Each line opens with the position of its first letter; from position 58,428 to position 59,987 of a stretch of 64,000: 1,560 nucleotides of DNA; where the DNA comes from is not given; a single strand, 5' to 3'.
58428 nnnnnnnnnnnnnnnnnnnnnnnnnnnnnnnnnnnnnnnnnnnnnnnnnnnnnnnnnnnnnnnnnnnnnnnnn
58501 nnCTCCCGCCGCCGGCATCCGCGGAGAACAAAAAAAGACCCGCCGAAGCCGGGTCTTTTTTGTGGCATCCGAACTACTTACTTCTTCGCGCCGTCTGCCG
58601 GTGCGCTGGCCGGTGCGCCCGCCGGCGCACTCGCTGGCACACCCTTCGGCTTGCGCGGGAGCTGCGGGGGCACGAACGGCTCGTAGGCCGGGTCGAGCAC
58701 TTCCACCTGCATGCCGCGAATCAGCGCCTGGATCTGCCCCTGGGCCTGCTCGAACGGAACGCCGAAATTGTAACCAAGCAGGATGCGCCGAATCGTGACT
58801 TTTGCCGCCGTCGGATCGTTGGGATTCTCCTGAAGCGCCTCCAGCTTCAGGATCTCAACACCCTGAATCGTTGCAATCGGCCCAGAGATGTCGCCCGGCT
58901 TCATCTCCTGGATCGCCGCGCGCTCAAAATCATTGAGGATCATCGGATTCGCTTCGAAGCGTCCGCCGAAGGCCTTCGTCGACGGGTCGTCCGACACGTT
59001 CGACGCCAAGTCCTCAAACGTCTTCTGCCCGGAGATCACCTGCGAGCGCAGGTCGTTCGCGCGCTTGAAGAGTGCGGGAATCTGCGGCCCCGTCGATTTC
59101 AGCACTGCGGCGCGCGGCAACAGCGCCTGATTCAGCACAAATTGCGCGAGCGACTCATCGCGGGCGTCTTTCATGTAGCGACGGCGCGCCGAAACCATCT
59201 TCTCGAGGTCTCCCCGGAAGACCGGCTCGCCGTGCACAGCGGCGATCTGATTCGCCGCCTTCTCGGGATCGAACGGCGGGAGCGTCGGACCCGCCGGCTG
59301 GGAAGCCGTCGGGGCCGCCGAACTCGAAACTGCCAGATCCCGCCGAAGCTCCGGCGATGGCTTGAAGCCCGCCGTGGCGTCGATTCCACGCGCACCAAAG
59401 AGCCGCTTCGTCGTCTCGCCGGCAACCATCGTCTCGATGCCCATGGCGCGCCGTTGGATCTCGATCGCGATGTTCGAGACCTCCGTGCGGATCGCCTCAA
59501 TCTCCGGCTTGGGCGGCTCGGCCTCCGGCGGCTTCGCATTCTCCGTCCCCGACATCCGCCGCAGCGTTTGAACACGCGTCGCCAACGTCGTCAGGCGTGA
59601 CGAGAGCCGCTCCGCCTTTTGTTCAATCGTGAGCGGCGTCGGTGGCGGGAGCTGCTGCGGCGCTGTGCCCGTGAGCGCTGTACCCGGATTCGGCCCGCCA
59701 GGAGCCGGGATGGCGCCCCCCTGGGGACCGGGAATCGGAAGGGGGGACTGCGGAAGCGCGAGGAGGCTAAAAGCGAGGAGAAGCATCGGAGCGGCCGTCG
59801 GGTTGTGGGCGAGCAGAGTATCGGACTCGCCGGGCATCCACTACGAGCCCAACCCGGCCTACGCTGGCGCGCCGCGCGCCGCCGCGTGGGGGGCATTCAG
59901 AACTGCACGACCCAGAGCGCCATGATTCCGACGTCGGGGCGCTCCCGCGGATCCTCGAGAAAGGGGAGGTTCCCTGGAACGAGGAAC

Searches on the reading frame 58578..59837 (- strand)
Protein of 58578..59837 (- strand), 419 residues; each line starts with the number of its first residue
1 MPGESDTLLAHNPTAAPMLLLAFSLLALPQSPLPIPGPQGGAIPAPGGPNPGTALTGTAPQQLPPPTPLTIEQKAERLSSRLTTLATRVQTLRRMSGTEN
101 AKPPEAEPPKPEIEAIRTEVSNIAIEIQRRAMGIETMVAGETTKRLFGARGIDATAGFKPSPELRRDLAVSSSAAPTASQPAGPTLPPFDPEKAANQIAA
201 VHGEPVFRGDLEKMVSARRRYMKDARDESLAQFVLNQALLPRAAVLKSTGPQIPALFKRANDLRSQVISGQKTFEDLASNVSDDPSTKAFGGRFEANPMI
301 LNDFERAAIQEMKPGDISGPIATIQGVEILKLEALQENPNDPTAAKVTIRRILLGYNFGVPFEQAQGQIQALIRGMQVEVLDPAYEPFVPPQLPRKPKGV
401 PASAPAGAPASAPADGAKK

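Call 7: search_protein_families(library=pfam, proteins=[window:58578-59837:-], max_evalue=0.01)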
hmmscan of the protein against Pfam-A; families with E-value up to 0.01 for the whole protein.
window:58578-59837:- (419 aa): 3 families
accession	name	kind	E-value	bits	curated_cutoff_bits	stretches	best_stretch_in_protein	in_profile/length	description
PF00639.27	Rotamase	-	7.3e-13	49.7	21.7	1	256-333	18-96/97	PPIC-type PPIASE domain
PF13616.12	Rotamase_3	-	4.8e-07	30.8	22.5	1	258-332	38-112/116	PPIC-type PPIASE domain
PF13145.12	Rotamase_2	-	0.001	20.3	27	1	259-337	34-110/121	PPIC-type PPIASE domain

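Call 8: search_protein_families(library=ncbifam, proteins=[window:58578-59837:-], max_evalue=0.01)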
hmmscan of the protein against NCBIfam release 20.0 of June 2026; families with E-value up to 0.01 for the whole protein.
window:58578-59837:- (419 aa): 5 families
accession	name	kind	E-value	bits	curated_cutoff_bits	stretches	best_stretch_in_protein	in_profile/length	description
NF008038.0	PRK10770.1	equivalog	1.8e-06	27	394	1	260-382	307-427/431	peptidylprolyl isomerase SurA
NF000809.0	PRK00059.1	equivalog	2e-06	27.4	303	1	258-343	208-295/336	peptidylprolyl isomerase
NF002827.0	PRK03002.1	equivalog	7.6e-06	25.2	343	1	260-337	150-227/285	peptidylprolyl isomerase PrsA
NF002846.0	PRK03095.1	equivalog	7.5e-05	22.4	361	1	269-350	154-236/287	peptidylprolyl isomerase PrsA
NF002824.0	PRK02998.1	subfamily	0.00056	19.4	360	1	258-337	146-225/283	peptidylprolyl isomerase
